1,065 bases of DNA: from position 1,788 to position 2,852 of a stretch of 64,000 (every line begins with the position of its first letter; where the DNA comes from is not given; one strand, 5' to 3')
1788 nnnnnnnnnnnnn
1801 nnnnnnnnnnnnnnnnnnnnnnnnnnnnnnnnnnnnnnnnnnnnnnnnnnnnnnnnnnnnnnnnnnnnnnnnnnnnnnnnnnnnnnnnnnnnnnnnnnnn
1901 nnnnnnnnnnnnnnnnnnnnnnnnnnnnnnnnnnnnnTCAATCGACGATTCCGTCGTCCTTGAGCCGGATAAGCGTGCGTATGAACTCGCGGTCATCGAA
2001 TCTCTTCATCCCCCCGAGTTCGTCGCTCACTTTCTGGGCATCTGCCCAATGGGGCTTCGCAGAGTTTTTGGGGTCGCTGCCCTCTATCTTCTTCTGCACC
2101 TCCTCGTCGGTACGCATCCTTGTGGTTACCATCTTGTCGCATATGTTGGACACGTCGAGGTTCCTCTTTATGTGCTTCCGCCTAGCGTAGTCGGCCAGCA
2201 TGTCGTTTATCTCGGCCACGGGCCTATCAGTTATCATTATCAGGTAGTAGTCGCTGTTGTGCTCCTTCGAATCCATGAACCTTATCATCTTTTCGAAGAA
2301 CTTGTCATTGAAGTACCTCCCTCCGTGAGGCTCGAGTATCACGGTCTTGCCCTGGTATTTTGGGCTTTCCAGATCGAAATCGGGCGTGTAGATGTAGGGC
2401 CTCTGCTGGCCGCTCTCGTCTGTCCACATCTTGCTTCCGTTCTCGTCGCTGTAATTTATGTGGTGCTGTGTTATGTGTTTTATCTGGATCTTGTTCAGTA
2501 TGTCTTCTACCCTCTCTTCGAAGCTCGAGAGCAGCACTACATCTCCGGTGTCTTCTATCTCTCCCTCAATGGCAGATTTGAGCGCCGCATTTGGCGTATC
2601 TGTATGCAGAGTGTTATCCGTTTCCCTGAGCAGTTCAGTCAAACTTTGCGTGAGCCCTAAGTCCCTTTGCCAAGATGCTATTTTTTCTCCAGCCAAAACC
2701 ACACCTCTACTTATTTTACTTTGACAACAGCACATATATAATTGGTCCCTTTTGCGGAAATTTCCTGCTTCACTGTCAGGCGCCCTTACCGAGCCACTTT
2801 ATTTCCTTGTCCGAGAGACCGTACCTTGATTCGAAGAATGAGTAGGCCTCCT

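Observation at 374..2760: Unrecognised cassette: two nuclease-like paralogs with identical promoters, an acidic ORF between them, and a translationally coupled TRAM-like gene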

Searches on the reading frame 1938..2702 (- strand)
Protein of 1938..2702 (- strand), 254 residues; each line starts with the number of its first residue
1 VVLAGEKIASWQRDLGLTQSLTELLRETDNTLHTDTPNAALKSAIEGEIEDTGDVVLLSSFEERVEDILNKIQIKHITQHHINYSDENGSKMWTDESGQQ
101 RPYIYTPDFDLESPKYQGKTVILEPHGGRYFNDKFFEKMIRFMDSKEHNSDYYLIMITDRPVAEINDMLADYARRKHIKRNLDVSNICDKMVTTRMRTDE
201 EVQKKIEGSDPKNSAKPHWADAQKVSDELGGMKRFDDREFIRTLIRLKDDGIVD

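Call 3: search_protein_families(library=pfam, proteins=[window:1938-2702:-], max_evalue=1)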
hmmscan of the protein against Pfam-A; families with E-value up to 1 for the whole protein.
window:1938-2702:- (254 aa): 0 families

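Call 4: search_protein_families(library=ncbifam, proteins=[window:1938-2702:-], max_evalue=1)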
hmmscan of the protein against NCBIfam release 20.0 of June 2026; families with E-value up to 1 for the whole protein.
window:1938-2702:- (254 aa): 1 family
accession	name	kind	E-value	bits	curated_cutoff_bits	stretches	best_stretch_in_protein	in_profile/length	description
NF009266.0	PRK12623.1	equivalog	0.021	14.8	144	1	60-96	48-85/133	flagellar basal body rod protein FlgB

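Call 6: find_homologous_proteins(query=window:1938-2702:-)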
Query window:1938-2702:- (254 aa): 7 proteins with E <= 0.001 among 315 candidates.
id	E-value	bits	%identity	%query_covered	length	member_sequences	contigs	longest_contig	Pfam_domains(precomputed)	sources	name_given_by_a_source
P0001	9.6e-166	567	100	99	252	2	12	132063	-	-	-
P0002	5.7e-111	388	74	93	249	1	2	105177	-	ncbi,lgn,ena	-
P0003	3.6e-107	375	70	93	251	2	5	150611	-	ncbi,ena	-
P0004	1.0e-86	308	72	77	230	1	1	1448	-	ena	-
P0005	1.2e-55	207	49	100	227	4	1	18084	-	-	-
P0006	5.9e-50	188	45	93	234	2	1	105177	-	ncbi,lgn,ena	-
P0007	3.9e-42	162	47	78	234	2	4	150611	-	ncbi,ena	-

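Call 8: search_protein_families(library=padloc, proteins=[window:1938-2702:-], max_evalue=1)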
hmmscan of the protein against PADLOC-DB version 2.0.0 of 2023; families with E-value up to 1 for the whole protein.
window:1938-2702:- (254 aa): 0 families

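Call 12: search_solved_structures(query=A1, max_evalue=10)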
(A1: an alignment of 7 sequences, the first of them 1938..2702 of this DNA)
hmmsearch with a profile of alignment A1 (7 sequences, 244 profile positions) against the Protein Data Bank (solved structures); distinct sequences matched with E-value up to 10: 4.
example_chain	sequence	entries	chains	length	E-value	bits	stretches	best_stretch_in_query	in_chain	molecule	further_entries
5xtb_T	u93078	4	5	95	0.56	13.1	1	117-160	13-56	NADH dehydrogenase [ubiquinone] iron-sulfur protein 6, mitochondrial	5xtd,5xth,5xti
9ti4_T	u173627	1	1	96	0.57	13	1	117-160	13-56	NADH dehydrogenase [ubiquinone] iron-sulfur protein 6, mitochondrial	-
3kzw_A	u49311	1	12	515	0.95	12.3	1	64-147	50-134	Cytosol aminopeptidase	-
9cwt_T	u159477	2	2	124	1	12.2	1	117-160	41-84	NADH dehydrogenase [ubiquinone] iron-sulfur protein 6, mitochondrial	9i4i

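Call 13: find_encoding_contigs(protein=P0002, flank=8000, max_places=3)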
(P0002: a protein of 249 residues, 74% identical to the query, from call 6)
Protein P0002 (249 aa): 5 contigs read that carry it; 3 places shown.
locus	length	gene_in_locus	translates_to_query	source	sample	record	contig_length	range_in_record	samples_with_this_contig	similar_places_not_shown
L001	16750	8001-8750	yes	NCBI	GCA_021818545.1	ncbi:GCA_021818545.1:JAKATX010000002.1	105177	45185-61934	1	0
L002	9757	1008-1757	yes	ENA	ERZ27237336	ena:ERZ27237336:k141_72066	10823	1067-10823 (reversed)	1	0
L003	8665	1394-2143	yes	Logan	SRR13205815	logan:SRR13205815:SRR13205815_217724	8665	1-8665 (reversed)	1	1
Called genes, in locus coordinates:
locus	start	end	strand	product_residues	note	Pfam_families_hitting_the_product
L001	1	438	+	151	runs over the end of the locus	PF11969:DcpS_C (weak), PF01230:HIT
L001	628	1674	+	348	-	PF00953:Glycos_transf_4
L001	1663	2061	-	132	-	-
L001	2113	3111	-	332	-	-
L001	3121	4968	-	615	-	PF09843:DUF2070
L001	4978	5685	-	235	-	PF01255:Prenyltransf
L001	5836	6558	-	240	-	PF02475:TRM5-TYW2_MTfase (weak), PF05050:Methyltransf_21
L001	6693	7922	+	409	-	PF05496:RuvB_N (faint), PF13191:AAA_16 (faint), PF13173:AAA_14 (weak), PF13401:AAA_22 (faint), PF00004:AAA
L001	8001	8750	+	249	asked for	-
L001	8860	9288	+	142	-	-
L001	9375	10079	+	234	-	-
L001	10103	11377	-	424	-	PF27218:MJ0043_C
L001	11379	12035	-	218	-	PF00730:HhH-GPD, PF00633:HHH (weak)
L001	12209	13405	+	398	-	-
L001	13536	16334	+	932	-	PF00330:Aconitase, PF00694:Aconitase_C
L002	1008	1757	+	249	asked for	-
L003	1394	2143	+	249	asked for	-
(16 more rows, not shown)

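Call 14: find_encoding_contigs(protein=P0003, flank=8000, max_places=3)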
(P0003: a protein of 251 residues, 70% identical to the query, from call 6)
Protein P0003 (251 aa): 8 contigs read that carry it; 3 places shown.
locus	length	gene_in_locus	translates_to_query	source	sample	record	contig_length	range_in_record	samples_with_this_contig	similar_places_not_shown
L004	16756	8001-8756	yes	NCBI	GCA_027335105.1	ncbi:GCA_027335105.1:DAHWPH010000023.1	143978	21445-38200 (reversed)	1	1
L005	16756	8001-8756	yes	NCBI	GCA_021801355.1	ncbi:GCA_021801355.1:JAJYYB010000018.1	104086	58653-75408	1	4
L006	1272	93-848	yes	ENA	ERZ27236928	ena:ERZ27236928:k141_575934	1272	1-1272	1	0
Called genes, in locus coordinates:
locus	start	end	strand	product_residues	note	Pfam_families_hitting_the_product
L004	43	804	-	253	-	PF00589:Phage_integrase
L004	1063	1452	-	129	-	-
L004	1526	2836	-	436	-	PF00753:Lactamase_B, PF23023:Anti-Pycsar_Apyc1, PF12706:Lactamase_B_2, PF16661:Lactamase_B_6, PF10996:Beta-Casp, PF07521:RMMBL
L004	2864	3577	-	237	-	PF23435:DUF7121 (weak)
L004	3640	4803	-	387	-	PF13439:Glyco_transf_4, PF13477:Glyco_trans_4_2 (faint), PF13579:Glyco_trans_4_4, PF20706:GT4-conflict (weak), PF00534:Glycos_transf_1, PF13692:Glyco_trans_1_4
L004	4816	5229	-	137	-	PF00828:Ribosomal_L27A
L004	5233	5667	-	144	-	PF00327:Ribosomal_L30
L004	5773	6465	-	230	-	PF00230:MIP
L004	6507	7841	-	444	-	PF03952:Enolase_N, PF00113:Enolase_C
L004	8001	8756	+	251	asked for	-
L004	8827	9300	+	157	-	-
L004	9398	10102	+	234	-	-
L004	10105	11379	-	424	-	PF27218:MJ0043_C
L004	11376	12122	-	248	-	PF00730:HhH-GPD, PF00633:HHH (weak)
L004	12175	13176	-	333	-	PF07282:Cas12f1-like_TNB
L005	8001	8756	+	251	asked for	-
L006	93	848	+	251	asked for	-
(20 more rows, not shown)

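Call 15: find_encoding_contigs(protein=P0001, flank=8000, max_places=4)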
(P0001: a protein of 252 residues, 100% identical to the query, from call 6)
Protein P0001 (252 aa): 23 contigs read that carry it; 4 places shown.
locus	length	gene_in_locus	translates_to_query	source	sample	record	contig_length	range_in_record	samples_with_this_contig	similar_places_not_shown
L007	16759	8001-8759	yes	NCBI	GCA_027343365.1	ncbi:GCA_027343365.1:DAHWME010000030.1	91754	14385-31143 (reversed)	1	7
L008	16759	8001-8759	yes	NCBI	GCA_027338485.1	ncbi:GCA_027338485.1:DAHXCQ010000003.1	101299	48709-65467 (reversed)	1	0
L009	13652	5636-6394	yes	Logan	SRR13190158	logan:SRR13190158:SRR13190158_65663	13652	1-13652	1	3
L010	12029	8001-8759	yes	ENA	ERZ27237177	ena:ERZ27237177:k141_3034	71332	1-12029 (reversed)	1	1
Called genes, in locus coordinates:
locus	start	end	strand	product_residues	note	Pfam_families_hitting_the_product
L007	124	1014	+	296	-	PF00491:Arginase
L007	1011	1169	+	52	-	-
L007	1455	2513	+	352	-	PF00953:Glycos_transf_4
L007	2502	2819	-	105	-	-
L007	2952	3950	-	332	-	-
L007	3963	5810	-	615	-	PF09843:DUF2070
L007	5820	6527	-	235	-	PF01255:Prenyltransf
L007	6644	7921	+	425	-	PF13191:AAA_16 (faint), PF13173:AAA_14 (weak), PF13401:AAA_22 (faint), PF00004:AAA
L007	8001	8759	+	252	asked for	-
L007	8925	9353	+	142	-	-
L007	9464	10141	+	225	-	-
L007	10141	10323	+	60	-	-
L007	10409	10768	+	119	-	-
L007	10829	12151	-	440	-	PF27218:MJ0043_C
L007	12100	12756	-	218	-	PF00730:HhH-GPD, PF00633:HHH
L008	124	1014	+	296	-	PF00491:Arginase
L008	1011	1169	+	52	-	-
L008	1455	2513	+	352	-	PF00953:Glycos_transf_4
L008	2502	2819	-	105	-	-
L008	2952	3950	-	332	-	-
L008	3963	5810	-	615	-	PF09843:DUF2070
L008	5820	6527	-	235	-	PF01255:Prenyltransf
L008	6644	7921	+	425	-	PF13191:AAA_16 (faint), PF13173:AAA_14 (weak), PF13401:AAA_22 (faint), PF00004:AAA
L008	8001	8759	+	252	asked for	-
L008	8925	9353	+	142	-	-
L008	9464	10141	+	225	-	-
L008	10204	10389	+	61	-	PF01938:TRAM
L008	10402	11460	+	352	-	-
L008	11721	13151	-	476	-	PF04473:DUF553, PF01841:Transglut_core (weak)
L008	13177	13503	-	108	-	-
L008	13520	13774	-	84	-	-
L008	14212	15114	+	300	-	-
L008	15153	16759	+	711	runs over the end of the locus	PF04851:ResIII, PF00270:DEAD, PF00271:Helicase_C (weak), PF21280:Helicase_dom4_arc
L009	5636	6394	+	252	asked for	-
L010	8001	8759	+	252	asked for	-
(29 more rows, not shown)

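Call 17: find_related_loci(query=A1, collection=genome_contigs, flank=8000)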
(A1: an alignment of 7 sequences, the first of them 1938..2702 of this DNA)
Query A1 (254 aa) in genome_contigs; peptide patterns used: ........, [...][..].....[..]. (x = any residue, [..] = any of these).
22 stretches matched a pattern; 4 encode a relative of the query (tblastn E <= 1e-3); 4 distinct loci.
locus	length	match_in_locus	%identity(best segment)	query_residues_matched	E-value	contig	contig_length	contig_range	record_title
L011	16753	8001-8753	70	1-254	2e-118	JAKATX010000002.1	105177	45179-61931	MAG: Candidatus Micrarchaeota archaeon isolate YP3.bin112 NODE_208_length_105177_cov_12.5817, whole genome shotgun seque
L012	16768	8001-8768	67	1-254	3e-117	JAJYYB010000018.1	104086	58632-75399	MAG: Candidatus Micrarchaeota archaeon isolate FK3.bin83 NODE_283_length_104086_cov_2.318808, whole genome shotgun seque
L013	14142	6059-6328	37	105-201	2e-12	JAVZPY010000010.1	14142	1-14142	MAG: Candidatus Micrarchaeaceae archaeon isolate DRTY-7_201709_bins_25 DRTY-7_201709_bins_25_scaffold_10, whole genome s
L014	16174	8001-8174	42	103-161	3e-11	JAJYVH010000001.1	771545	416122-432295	MAG: Candidatus Micrarchaeota archaeon isolate FK1.bin85 NODE_5_length_771545_cov_9.506659, whole genome shotgun sequenc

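Call 20: predict_structure(alignment_id=A1)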
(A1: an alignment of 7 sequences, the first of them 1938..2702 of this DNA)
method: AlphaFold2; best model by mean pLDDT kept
length: 254 residues; sequences in the alignment: 7
mean_pLDDT: 59.5   pTM: 0.56
mean pLDDT of the five models: 59.5, 50.1, 48.6, 48.3, 46.3
residues with pLDDT >= 90: 21; 70-90: 91; 50-70: 37; < 50: 105
segments of 3 or more residues with pLDDT < 50: 1-59, 77-91, 93-96, 98-118, 207-211
pLDDT, mean of each block of 10 residues (from residue 1): 27 28 28 27 27 34 71 61 40 48 39 45 62 81 71 77 91 94 90 77 55 64 86 77 82 69
secondary structure, 60 per line:
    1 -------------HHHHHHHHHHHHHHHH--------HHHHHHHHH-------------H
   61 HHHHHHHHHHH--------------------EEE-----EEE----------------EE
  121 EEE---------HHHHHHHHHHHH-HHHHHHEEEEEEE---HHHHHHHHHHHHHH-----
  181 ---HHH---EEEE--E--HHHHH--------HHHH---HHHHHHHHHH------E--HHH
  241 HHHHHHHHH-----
elements in order: H14-29 H38-46 H60-71 E92-94 E100-102 E119-123 H133-144 H146-151 E152-158 H162-175 E190-193 H199-203 H212-215 H219-228 H238-249

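Call 22: search_protein_representatives(alignment_id=A1)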
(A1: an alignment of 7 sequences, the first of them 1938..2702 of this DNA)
Query: 7 sequences, 244 profile positions. Proteins with E-value up to 0.001 (for the whole library): 47; up to 1e-10: 11; up to 1e-30: 2. The best 47 are listed.
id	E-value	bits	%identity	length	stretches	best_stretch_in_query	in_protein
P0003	4.8e-122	422.7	-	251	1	12-244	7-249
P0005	7.7e-105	366.3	-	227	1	1-244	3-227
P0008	1.2e-21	94.0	-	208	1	44-200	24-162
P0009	1.3e-18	84.0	-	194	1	46-187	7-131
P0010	8.0e-17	78.1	-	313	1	89-164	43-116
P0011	1.5e-16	77.2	-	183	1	92-164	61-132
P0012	1.2e-12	64.4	-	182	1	46-165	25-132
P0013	1.3e-12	64.3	-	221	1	88-190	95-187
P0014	3.4e-12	62.9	-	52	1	193-244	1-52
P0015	5.0e-11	59.1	-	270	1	95-221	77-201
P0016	5.6e-11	59.0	-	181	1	48-183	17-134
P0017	8.6e-10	55.1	-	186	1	93-166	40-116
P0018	1.1e-09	54.7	-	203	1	83-164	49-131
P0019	3.5e-09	53.1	-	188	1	50-168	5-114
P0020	4.2e-09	52.8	-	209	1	41-152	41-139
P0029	1.7e-07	47.6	-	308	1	49-173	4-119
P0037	1.3e-06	44.6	-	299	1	91-199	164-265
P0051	5.9e-04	36.0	-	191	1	50-166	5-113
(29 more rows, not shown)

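Call 41: search_protein_families(library=pfam, proteins=[L014:8390-9679:-, L013:4020-5750:+, L013:7168-8397:+], max_evalue=0.001)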
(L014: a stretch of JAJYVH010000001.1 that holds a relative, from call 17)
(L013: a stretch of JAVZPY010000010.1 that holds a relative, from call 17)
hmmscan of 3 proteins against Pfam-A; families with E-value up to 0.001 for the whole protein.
L014:8390-9679:- (429 aa): 2 families
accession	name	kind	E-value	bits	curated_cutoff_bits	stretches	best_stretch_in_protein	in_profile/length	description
PF04894.17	Nre_N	-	2.3e-85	287.1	25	1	55-309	15-270/270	Archaeal Nre, N-terminal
PF04895.17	Nre_C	-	2.8e-39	133.8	27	1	324-429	3-108/110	Archaeal Nre, C-terminal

L013:4020-5750:+ (576 aa): 6 families
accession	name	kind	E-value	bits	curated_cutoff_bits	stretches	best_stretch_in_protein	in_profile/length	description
PF14791.11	DNA_pol_B_thumb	-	5.5e-20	71.4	25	1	258-319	1-63/63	DNA polymerase beta thumb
PF14716.13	HHH_8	-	7.4e-15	55.5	30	1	1-80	1-72/73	Helix-hairpin-helix domain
PF02811.25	PHP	-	5.1e-09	37.1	26.4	1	344-477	1-132/164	PHP domain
PF14520.12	HHH_5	-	1.2e-06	29.4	27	1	95-151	1-55/57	Helix-hairpin-helix domain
PF00633.29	HHH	-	0.00019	21.5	24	0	87-113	2-28/30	Helix-hairpin-helix motif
PF19567.5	CpsB_CapC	-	0.00061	19.7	27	0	344-473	3-136/234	Capsular polysaccharide synthesis, CpsB/CapC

L013:7168-8397:+ (409 aa): 1 family
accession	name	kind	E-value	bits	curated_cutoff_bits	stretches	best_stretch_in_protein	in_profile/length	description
PF01142.23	TruD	-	7.4e-95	318.7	27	1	5-407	9-412/412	tRNA pseudouridine synthase D (TruD)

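Call 42: search_protein_families(library=ncbifam, proteins=[L014:8390-9679:-], max_evalue=0.001)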
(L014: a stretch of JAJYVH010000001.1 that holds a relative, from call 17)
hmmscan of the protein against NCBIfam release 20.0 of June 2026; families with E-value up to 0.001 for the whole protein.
L014:8390-9679:- (429 aa): 1 family
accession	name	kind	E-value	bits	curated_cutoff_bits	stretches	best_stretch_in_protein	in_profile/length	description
NF041387.1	DNArepr_NreA_Halo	equivalog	4.5e-78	263.1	700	1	61-419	42-407/417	DNA repair protein NreA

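Call 60: search_protein_families(library=pfam, proteins=[L008:10141-10389:+, L008:10402-11460:+, L008:14212-15114:+, L008:13177-13503:-, L008:13520-13774:-], max_evalue=0.01)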
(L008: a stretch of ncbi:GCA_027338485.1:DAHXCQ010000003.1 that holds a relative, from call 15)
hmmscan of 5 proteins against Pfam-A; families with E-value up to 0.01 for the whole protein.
L008:10141-10389:+ (82 aa): 3 families
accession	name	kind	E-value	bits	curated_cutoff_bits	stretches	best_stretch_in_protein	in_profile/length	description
PF01938.26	TRAM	-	8.7e-11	42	21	1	23-80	3-60/61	TRAM domain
PF00575.29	S1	-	0.00019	22.2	22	0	51-71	42-62/74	S1 RNA binding domain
PF25522.1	OB_cyt-4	-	0.005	17.7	27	0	22-35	51-64/77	Mitochondrial protein cyt-4, OB-fold domain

L008:10402-11460:+ (352 aa): 0 families

L008:14212-15114:+ (300 aa): 0 families

L008:13177-13503:- (108 aa): 0 families

L008:13520-13774:- (84 aa): 0 families

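Call 61: search_protein_families(library=phrogs, proteins=[window:1938-2702:-, L008:10141-10389:+, L008:10402-11460:+], max_evalue=0.01)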
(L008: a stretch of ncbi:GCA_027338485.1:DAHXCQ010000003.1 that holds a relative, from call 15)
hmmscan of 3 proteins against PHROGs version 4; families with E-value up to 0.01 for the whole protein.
window:1938-2702:- (254 aa): 0 families

L008:10141-10389:+ (82 aa): 1 family
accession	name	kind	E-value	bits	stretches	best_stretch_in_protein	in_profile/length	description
phrog_11787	-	other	0.0014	18.6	1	22-80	8-63/458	DNA methyltransferase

L008:10402-11460:+ (352 aa): 0 families

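Call 75: search_protein_families(library=pfam, proteins=[L013:5810-6430:+, L014:7764-8393:+], max_evalue=0.1)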
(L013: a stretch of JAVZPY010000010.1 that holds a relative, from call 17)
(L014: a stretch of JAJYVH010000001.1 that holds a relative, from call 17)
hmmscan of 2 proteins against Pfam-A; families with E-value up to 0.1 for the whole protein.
L013:5810-6430:+ (206 aa): 2 families
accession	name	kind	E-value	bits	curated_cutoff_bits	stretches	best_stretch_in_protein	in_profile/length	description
PF05367.17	Phage_endo_I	-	0.0013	18.8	29.1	1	43-96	11-61/149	Phage endonuclease I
PF08722.17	Tn7_TnsA-like_N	-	0.091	13.8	26.5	0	67-99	10-44/85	TnsA-like endonuclease N terminal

L014:7764-8393:+ (209 aa): 1 family
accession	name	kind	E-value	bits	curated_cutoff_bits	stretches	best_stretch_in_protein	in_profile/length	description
PF05367.17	Phage_endo_I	-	0.091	12.8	29.1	0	43-93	13-65/149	Phage endonuclease I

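Call 81: list_cluster_members(proteins=[P0008, P0009, P0010, P0011, P0012, P0013, P0015, P0029, P0037, P0051])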
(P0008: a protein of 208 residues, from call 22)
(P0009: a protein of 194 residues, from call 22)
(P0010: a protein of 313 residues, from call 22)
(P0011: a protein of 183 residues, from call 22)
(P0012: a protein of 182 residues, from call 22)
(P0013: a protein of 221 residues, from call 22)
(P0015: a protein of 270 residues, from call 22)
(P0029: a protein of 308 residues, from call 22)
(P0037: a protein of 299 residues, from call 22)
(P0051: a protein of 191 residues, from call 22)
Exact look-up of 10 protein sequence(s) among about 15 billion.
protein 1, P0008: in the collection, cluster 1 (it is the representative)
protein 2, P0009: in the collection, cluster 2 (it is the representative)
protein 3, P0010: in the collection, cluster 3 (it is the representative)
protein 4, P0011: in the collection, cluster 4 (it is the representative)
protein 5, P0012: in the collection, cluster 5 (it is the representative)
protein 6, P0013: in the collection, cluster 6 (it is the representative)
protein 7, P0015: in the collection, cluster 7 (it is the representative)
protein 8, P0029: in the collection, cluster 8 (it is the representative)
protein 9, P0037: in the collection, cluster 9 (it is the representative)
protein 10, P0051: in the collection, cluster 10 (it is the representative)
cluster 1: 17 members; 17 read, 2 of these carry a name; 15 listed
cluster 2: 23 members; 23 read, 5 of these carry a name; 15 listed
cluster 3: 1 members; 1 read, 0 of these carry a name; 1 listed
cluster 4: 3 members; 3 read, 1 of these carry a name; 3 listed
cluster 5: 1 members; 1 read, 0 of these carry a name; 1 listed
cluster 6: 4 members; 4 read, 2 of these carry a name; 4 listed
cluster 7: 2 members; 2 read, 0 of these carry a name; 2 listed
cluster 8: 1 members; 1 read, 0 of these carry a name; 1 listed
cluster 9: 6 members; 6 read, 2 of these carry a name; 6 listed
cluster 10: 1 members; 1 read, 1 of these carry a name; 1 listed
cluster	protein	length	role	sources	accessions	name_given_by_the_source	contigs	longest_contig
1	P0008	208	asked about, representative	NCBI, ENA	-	-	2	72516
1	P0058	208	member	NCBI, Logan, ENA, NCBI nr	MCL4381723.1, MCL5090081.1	hypothetical protein M1614_01970 [Candidatus Marsarchaeota archaeon] | hypothetical protein [Candidatus Marsarchaeota archaeon]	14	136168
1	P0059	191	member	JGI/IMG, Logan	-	hypothetical protein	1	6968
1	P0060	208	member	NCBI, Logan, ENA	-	-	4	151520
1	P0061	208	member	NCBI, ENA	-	-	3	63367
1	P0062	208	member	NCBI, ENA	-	-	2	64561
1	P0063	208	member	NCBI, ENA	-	-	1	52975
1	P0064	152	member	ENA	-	-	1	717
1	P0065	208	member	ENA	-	-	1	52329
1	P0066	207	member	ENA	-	-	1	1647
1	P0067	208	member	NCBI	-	-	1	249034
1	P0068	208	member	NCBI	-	-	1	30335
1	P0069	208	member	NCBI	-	-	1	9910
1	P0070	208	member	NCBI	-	-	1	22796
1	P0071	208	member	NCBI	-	-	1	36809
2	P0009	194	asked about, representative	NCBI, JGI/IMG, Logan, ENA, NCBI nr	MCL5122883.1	MAG: hypothetical protein M1279_02865 [Candidatus Marsarchaeota archaeon] | hypothetical protein | hypothetical protein [Candidatus Marsarchaeota archaeon]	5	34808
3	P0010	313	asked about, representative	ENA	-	-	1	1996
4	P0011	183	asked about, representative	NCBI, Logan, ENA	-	-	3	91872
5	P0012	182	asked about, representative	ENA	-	-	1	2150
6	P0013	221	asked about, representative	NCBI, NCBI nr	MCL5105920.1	MAG: hypothetical protein M1331_00785 [Candidatus Marsarchaeota archaeon] | hypothetical protein [Candidatus Marsarchaeota archaeon]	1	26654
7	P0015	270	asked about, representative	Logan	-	-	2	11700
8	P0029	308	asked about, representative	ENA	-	-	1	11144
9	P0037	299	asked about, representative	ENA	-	-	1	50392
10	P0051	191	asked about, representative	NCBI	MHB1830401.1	MAG: hypothetical protein ACYCO0_03320 [Candidatus Micrarchaeaceae archaeon]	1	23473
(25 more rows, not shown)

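Call 86: search_protein_families(library=pfam, proteins=[P0014], max_evalue=10)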
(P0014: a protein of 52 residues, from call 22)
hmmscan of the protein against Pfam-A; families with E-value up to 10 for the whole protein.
P0014 (52 aa): 0 families
